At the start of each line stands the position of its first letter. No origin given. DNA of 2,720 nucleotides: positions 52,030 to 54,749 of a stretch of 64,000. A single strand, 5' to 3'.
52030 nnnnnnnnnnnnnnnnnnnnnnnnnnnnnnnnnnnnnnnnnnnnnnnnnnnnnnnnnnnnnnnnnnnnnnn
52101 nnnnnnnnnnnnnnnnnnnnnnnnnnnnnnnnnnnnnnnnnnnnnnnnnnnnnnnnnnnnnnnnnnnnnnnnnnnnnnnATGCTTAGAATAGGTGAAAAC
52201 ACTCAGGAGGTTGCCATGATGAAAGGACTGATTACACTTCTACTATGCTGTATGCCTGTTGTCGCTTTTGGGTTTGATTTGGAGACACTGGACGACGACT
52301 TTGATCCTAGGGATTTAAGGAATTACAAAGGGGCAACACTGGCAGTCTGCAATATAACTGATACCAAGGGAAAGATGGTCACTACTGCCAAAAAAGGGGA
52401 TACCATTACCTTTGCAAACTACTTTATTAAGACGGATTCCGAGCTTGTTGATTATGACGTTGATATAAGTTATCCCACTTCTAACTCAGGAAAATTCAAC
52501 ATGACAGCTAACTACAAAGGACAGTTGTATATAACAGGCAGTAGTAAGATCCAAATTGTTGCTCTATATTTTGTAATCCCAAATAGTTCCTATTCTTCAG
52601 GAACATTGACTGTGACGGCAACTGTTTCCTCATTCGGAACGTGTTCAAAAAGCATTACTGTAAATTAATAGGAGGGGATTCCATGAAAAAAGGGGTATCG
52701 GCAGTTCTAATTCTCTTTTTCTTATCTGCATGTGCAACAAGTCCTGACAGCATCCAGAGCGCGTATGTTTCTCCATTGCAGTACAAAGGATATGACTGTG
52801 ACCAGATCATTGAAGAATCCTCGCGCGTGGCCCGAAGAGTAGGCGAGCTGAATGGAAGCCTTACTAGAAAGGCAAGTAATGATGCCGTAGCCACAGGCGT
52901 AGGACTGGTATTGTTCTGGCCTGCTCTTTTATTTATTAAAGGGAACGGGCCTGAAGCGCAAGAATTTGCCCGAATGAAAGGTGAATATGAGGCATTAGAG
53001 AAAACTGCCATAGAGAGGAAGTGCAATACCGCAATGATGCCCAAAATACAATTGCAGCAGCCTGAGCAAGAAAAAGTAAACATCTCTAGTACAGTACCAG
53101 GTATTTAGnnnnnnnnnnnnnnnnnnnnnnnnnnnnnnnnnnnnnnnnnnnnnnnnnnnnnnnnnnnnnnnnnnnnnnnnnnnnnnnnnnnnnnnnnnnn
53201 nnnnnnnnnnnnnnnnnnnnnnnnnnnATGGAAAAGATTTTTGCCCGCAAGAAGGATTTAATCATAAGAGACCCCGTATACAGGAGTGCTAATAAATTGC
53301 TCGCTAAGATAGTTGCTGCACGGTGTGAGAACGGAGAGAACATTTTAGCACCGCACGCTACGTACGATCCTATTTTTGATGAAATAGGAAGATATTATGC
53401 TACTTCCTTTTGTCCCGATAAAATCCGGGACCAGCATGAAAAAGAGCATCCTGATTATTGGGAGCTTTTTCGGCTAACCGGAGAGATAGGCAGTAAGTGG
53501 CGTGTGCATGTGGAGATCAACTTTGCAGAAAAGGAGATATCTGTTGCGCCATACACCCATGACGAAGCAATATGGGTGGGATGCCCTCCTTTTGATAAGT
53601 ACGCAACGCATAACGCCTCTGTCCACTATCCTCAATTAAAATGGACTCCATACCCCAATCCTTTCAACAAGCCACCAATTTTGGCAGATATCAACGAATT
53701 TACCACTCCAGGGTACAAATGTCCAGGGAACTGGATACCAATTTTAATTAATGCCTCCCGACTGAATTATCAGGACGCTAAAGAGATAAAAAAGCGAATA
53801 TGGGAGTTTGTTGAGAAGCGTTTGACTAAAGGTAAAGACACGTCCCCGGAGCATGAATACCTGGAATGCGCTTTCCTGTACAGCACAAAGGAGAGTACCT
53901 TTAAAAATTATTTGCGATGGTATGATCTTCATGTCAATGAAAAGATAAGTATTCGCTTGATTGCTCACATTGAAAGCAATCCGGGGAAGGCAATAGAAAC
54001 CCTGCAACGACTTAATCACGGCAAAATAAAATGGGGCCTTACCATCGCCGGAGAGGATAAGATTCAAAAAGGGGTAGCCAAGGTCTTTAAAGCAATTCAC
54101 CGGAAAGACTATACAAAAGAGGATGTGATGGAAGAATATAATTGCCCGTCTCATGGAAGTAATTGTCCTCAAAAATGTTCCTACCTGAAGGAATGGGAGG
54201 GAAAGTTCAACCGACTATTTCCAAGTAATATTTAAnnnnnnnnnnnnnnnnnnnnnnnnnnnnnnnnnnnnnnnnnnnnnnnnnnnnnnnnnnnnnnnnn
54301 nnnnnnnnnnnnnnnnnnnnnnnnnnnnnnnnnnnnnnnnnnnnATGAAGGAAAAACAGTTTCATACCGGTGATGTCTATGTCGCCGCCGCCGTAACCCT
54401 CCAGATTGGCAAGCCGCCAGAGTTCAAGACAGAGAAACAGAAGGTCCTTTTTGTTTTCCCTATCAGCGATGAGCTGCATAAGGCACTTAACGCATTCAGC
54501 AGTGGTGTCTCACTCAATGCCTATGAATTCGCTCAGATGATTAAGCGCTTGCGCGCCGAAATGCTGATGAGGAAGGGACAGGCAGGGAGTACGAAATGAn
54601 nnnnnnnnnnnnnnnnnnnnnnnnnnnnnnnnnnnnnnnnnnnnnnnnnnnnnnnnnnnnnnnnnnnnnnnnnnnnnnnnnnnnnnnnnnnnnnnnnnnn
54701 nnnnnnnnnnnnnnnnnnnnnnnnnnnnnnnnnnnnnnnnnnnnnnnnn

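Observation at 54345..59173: Gene content resembles a phage satellite (PICI/P4-like logic) in a GC-rich anaerobe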

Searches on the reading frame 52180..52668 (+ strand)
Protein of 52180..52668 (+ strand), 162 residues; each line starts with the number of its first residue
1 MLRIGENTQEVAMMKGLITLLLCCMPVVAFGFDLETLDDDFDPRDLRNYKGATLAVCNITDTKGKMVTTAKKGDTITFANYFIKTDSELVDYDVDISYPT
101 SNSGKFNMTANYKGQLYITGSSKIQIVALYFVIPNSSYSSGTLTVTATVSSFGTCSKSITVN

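Call 4: search_protein_families(library=pfam, proteins=[window:52180-52668:+], max_evalue=0.1)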
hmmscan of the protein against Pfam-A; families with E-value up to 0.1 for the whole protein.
window:52180-52668:+ (162 aa): 0 families

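Call 10: search_protein_families(library=phrogs, proteins=[window:52180-52668:+], max_evalue=0.01)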
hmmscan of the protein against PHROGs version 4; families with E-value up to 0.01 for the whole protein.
window:52180-52668:+ (162 aa): 0 families

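Call 11: search_protein_families(library=ncbifam, proteins=[window:52180-52668:+], max_evalue=0.01)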
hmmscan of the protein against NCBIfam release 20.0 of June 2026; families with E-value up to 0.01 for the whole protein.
window:52180-52668:+ (162 aa): 0 families

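Call 22: search_protein_families(library=padloc, proteins=[window:52180-52668:+], max_evalue=0.01)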
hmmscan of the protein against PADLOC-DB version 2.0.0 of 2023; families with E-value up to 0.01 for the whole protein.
window:52180-52668:+ (162 aa): 0 families

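Call 102: find_encoding_contigs(protein=window:52216-52668:+, flank=10000, max_places=6)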
Protein window:52216-52668:+ (150 aa): 1 contig read that carries it; 1 place shown.
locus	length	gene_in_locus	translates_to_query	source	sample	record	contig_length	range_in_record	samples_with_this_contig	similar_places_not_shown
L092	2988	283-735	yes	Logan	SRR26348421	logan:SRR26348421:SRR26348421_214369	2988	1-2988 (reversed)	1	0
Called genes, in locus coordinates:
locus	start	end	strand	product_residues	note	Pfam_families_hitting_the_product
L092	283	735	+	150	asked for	-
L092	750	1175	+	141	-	-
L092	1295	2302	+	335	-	-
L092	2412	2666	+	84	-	-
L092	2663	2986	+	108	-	?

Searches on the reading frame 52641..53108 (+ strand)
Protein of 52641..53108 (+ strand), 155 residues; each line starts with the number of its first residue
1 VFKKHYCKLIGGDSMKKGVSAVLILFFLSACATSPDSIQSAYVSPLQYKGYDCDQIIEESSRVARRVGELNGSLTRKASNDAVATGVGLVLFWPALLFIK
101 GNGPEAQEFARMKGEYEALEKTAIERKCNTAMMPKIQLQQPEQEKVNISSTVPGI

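Call 4: search_protein_families(library=pfam, proteins=[window:52641-53108:+], max_evalue=0.1)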
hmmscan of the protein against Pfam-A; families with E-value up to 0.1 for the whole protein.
window:52641-53108:+ (155 aa): 0 families

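Call 10: search_protein_families(library=phrogs, proteins=[window:52641-53108:+], max_evalue=0.01)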
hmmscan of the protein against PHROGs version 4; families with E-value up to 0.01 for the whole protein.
window:52641-53108:+ (155 aa): 1 family
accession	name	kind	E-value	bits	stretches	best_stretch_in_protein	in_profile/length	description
phrog_13472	-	unknown function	0.0012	20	1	15-128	1-112/113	-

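Call 11: search_protein_families(library=ncbifam, proteins=[window:52641-53108:+], max_evalue=0.01)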
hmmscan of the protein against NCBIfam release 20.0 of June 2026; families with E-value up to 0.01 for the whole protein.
window:52641-53108:+ (155 aa): 0 families

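Call 22: search_protein_families(library=padloc, proteins=[window:52641-53108:+], max_evalue=0.01)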
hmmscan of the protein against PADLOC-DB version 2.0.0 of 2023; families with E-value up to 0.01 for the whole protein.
window:52641-53108:+ (155 aa): 0 families

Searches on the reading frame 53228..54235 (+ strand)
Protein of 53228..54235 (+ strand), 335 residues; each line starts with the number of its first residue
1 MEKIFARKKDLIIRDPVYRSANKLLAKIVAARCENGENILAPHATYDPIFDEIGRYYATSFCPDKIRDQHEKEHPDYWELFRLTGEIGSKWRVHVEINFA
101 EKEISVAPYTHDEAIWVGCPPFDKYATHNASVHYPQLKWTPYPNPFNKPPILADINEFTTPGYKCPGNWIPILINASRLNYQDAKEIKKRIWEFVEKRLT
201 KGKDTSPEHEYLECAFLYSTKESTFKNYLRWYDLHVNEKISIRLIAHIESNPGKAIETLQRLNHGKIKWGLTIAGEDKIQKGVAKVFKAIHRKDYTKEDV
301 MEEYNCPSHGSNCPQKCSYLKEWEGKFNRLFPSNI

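Call 4: search_protein_families(library=pfam, proteins=[window:53228-54235:+], max_evalue=0.1)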
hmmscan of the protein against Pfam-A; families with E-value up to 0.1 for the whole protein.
window:53228-54235:+ (335 aa): 0 families

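Call 10: search_protein_families(library=phrogs, proteins=[window:53228-54235:+], max_evalue=0.01)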
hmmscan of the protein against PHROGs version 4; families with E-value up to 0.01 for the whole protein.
window:53228-54235:+ (335 aa): 0 families

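Call 11: search_protein_families(library=ncbifam, proteins=[window:53228-54235:+], max_evalue=0.01)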
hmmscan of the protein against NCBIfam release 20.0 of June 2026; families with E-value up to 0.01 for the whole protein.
window:53228-54235:+ (335 aa): 0 families

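Call 22: search_protein_families(library=padloc, proteins=[window:53228-54235:+], max_evalue=0.01)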
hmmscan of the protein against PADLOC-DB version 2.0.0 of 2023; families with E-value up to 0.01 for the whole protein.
window:53228-54235:+ (335 aa): 0 families

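Call 72: find_homologous_proteins(query=window:53228-54235:+)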
Query window:53228-54235:+ (335 aa): 8 proteins with E <= 0.001 among 508 candidates.
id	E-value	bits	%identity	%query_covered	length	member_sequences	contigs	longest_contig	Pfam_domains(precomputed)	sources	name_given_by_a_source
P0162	1.2e-235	799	100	100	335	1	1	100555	-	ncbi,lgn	ncbi:MAG: hypothetical protein U0411_06570 [Thermodesulfovibrionales bacterium]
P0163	2.0e-95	338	46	99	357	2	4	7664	-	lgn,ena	-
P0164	1.2e-75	273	42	99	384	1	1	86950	-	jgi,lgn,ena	-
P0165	3.6e-71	258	41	99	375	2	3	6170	-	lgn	-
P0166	5.7e-70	254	41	99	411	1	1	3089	-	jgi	jgi:hypothetical protein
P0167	3.0e-66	242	41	98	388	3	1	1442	-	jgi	jgi:hypothetical protein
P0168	2.1e-55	206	37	96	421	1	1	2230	-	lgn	-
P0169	1.1e-40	158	47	49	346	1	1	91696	-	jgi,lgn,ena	jgi:hypothetical protein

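Call 74: find_encoding_contigs(protein=P0163, flank=8000, max_places=2)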
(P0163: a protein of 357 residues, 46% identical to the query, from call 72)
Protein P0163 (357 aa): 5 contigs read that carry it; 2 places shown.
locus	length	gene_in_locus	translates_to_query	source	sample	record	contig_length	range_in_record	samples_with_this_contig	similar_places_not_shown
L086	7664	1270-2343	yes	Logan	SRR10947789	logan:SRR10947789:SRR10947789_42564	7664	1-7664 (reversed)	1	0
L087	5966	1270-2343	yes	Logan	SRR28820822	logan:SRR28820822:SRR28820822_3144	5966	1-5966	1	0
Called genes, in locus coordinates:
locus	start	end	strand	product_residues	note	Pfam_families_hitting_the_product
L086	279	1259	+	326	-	PF13365:Trypsin_2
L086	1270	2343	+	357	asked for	-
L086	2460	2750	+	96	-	-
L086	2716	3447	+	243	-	-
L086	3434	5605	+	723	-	-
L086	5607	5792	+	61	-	-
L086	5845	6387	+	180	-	-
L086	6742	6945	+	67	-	PF21531:Rv2175c_wHTH (weak), PF12728:HTH_17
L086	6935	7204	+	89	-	PF13560:HTH_31, PF01381:HTH_3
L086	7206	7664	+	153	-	?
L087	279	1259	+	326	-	PF13365:Trypsin_2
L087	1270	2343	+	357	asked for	-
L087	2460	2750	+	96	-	-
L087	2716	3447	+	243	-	-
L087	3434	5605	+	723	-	-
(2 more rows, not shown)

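Call 75: find_encoding_contigs(protein=P0164, flank=10000, max_places=1)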
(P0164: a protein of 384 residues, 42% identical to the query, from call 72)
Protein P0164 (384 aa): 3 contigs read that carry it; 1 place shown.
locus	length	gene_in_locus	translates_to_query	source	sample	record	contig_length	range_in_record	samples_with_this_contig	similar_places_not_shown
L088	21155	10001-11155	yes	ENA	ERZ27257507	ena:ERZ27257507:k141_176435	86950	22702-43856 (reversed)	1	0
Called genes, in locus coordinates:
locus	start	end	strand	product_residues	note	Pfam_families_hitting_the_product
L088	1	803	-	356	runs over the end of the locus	PF00571:CBS, PF00483:NTP_transferase, PF12804:NTP_transf_3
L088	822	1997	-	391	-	PF02350:Epimerase_2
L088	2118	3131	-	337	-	PF03102:NeuB, PF08666:SAF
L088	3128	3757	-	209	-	PF17836:PglD_N, PF25084:LbH_EIF2B (weak), PF25087:GMPPB_C (weak), PF00132:Hexapep, PF14602:Hexapep_2 (faint), PF00132:Hexapep (weak)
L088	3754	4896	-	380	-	PF01041:DegT_DnrJ_EryC1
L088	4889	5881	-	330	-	PF00106:adh_short, PF01073:3Beta_HSD, PF01370:Epimerase, PF02719:Polysacc_synt_2, PF04321:RmlD_sub_bind, PF05368:NmrA, PF07993:NAD_binding_4, PF13460:NAD_binding_10, +1 more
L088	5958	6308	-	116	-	PF01047:MarR, PF12802:MarR_2, PF13412:HTH_24, PF13601:HTH_34 (weak), PF21984:DnaD_N (weak), PF13730:HTH_36 (faint)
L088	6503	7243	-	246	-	PF13489:Methyltransf_23, PF13649:Methyltransf_25 (weak), PF13847:Methyltransf_31 (weak), PF08241:Methyltransf_11, PF08242:Methyltransf_12 (weak)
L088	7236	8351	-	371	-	PF13439:Glyco_transf_4, PF00534:Glycos_transf_1, PF13692:Glyco_trans_1_4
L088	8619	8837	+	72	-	-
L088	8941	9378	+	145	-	-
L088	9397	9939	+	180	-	-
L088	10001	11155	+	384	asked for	-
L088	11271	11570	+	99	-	-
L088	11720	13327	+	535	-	PF09250:Prim-Pol, PF03796:DnaB_C (weak)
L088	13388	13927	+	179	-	PF03592:Terminase_2 (faint)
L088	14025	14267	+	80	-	PF13619:KTSC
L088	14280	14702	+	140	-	-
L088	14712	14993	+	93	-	PF12728:HTH_17 (weak)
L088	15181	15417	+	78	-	PF01381:HTH_3, PF13560:HTH_31 (weak)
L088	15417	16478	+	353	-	PF14659:Phage_int_SAM_3 (weak), PF00589:Phage_integrase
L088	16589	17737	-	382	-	PF02350:Epimerase_2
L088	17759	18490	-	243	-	PF13489:Methyltransf_23, PF07021:MetW (weak), PF13847:Methyltransf_31, PF08241:Methyltransf_11, PF08242:Methyltransf_12, PF13649:Methyltransf_25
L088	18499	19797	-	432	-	PF01523:PmbA_TldD_1st, PF19290:PmbA_TldD_2nd, PF19289:PmbA_TldD_3rd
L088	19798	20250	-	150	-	PF00583:Acetyltransf_1, PF13673:Acetyltransf_10, PF13508:Acetyltransf_7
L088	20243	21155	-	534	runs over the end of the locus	PF02463:SMC_N, PF13175:AAA_15 (faint), PF13476:AAA_23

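Call 77: search_solved_structures(query=A5, max_evalue=1)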
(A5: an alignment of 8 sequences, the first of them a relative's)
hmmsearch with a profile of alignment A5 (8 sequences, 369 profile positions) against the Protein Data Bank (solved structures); distinct sequences matched with E-value up to 1: 1.
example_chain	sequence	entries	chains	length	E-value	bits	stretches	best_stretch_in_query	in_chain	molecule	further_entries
2ifu_A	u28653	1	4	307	0.23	13.7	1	262-352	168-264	gamma-snap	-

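Call 84: predict_structure(alignment_id=A5)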
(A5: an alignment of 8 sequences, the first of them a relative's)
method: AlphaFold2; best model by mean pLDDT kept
length: 335 residues; sequences in the alignment: 8
mean_pLDDT: 61.3   pTM: 0.55
mean pLDDT of the five models: 61.3, 53.0, 51.0, 50.6, 45.8
residues with pLDDT >= 90: 26; 70-90: 109; 50-70: 86; < 50: 114
segments of 3 or more residues with pLDDT < 50: 110-179, 194-208, 265-268, 270-274, 296-300, 326-335
pLDDT, mean of each block of 10 residues (from residue 1): 82 93 91 61 65 74 82 90 80 80 77 29 27 26 34 30 31 40 57 46 43 77 85 77 64 64 51 57 87 58 61 66 50 34
secondary structure, 60 per line:
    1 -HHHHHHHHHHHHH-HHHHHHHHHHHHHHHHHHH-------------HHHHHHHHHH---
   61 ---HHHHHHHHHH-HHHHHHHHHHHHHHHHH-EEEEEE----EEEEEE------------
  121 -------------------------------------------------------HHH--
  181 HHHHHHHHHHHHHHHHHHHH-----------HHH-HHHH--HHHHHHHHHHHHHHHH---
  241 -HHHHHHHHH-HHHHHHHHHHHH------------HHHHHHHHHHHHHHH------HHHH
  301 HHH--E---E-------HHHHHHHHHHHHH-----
elements in order: H2-14 H16-34 H48-57 H64-73 H75-91 E93-98 E103-108 H181-200 H216-219 H222-237 H242-250 H252-263 H276-290 H297-303 H318-330

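Call 87: fold_search(model_id=the predicted structure, library=pdb)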
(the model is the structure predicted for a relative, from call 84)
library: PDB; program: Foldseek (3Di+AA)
matches with E <= 10: 32; with E <= 0.001: 0
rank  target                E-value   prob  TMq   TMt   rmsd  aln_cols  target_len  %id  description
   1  8osf_A                2.5e+00  0.04  0.10  0.10  19.6       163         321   15  AAA+ motor subunit ChlI of magnesium chelatase, hexamer conformation A (released 2023-09-06)
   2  2yfd_C                4.0e+00  0.06  0.11  0.20  15.1       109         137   10  STRUCTURAL AND FUNCTIONAL INSIGHTS OF DR2231 PROTEIN, THE MAZG-LIKE NUCLEOSIDE TRIPHOSPHATE PYROPHOSPHOHYDROLASE FROM  (released 2011-07-06)
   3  5it7_hh               4.2e+00  0.03  0.07  0.17  16.9       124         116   15  Structure of the Kluyveromyces lactis 80S ribosome in complex with the cricket paralysis virus IRES and eEF2 (released 2016-05-18)
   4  2yfd_A                4.7e+00  0.04  0.11  0.20  15.4       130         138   11  STRUCTURAL AND FUNCTIONAL INSIGHTS OF DR2231 PROTEIN, THE MAZG-LIKE NUCLEOSIDE TRIPHOSPHATE PYROPHOSPHOHYDROLASE FROM  (released 2011-07-06)
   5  2yfc_A                5.2e+00  0.03  0.10  0.19  15.1       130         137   12  STRUCTURAL AND FUNCTIONAL INSIGHTS OF DR2231 PROTEIN, THE MAZG-LIKE NUCLEOSIDE TRIPHOSPHATE PYROPHOSPHOHYDROLASE FROM  (released 2011-07-06)
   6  6woo_h                5.5e+00  0.02  0.07  0.17  17.2       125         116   14  CryoEM structure of yeast 80S ribosome with Met-tRNAiMet, eIF5B, and GDP (released 2020-09-23)
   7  8xjr                  5.8e+00  0.05  0.15  0.10  13.5       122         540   16  Apo form of DNA polymerase SFM4-3 recognizing C2 methyoxy nucleotide (released 2024-11-27)
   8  7ohr_h                5.8e+00  0.02  0.07  0.17  17.2       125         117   14  Nog1-TAP associated immature ribosomal particle population E from S. cerevisiae (released 2021-11-10)
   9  2yf3_D                5.8e+00  0.02  0.09  0.15  17.7       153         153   11  Crystal structure of DR2231, the MazG-like protein from Deinococcus radiodurans, complex with manganese (released 2011-07-06)
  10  5hva_B                6.1e+00  0.04  0.11  0.20  14.9       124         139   11  Crystal structure of DR2231 in complex with dUMPNPP and magnesium. (released 2016-10-26)
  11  5hwu_A                6.1e+00  0.02  0.09  0.15  18.0       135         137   10  Crystal Structure of DR2231_E46A mutant in complex with dUMPNPP and Manganese (released 2016-10-26)
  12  5hx1_A                6.7e+00  0.04  0.10  0.19  14.8       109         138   10  Crystal structure of DR2231_E46A mutant in complex with dUMP and magnesium (released 2016-10-26)
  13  5z3g_l                6.7e+00  0.02  0.07  0.17  17.3       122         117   15  Cryo-EM structure of a nucleolar pre-60S ribosome (Rpf1-TAP) (released 2018-04-11)
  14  4v8i_D2               7.1e+00  0.06  0.08  0.27  11.2        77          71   13  Crystal structure of YfiA bound to the 70S ribosome. (released 2014-07-09)
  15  9fgd_D                7.1e+00  0.03  0.09  0.09  16.6       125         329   14  Cryo-EM structure of the full-length alpha1beta3gamma2 GABA(A) receptor in SMALPs without PIP2 and in complex with Mb3 (released 2025-06-04)
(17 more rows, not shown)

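Call 95: search_protein_families(library=pfam, proteins=[L086:2460-2750:+, L088:11271-11570:+, L086:2716-3447:+, L086:3434-5605:+], max_evalue=0.01)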
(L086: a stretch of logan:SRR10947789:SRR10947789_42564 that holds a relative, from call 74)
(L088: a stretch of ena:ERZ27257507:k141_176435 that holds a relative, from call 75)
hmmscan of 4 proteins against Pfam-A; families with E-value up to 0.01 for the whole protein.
L086:2460-2750:+ (96 aa): 1 family
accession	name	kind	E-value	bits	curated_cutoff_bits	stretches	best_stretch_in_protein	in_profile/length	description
PF11285.13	DUF3086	-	0.0054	16.3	24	1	34-77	218-261/277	Protein of unknown function (DUF3086)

L088:11271-11570:+ (99 aa): 0 families

L086:2716-3447:+ (243 aa): 0 families

L086:3434-5605:+ (723 aa): 2 families
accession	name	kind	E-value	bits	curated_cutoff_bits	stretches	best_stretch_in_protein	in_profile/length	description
PF08279.18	HTH_11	-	0.00051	20.3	25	1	146-178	11-43/55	HTH domain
PF10410.14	DnaB_bind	-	0.0024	18.6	20.6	1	134-164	25-55/56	DnaB-helicase binding domain of primase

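Call 100: search_protein_families(library=phrogs, proteins=[L086:3434-5605:+], max_evalue=0.001)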
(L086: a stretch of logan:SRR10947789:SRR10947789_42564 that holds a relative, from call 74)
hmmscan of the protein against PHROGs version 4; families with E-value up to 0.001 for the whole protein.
L086:3434-5605:+ (723 aa): 1 family
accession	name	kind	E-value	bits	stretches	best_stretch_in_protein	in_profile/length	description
phrog_21086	-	unknown function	1.6e-05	24.7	1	272-402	200-332/617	-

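Call 101: find_encoding_contigs(protein=P0162, flank=10000, max_places=6)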
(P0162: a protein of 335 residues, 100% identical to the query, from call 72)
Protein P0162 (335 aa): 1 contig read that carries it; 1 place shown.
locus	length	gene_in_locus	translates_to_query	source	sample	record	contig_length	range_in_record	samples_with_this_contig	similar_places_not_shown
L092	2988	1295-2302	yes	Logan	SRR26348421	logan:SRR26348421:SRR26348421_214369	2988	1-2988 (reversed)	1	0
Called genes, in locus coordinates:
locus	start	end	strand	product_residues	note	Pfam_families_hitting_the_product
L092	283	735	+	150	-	-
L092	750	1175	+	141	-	-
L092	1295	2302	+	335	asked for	-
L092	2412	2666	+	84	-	-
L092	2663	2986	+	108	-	?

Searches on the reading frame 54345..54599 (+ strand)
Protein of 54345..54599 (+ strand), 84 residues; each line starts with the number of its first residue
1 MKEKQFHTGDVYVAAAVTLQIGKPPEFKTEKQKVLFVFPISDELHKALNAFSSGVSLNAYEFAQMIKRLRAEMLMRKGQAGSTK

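Call 4: search_protein_families(library=pfam, proteins=[window:54345-54599:+], max_evalue=0.1)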
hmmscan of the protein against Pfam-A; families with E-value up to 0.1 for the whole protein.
window:54345-54599:+ (84 aa): 2 families
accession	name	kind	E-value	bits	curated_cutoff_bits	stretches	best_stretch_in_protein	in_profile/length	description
PF18903.5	DUF5659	-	0.0014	18.8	23.6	1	6-73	4-73/75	Domain of unknown function (DUF5659)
PF05534.18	HicB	-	0.022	15.1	21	1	36-60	20-46/51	HicB family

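Call 10: search_protein_families(library=phrogs, proteins=[window:54345-54599:+], max_evalue=0.01)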
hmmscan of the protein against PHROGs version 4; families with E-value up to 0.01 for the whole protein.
window:54345-54599:+ (84 aa): 0 families

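Call 11: search_protein_families(library=ncbifam, proteins=[window:54345-54599:+], max_evalue=0.01)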
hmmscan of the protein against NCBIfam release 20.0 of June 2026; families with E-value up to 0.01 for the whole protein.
window:54345-54599:+ (84 aa): 0 families

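Call 22: search_protein_families(library=padloc, proteins=[window:54345-54599:+], max_evalue=0.01)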
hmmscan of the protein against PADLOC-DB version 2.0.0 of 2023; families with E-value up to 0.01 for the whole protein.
window:54345-54599:+ (84 aa): 0 families
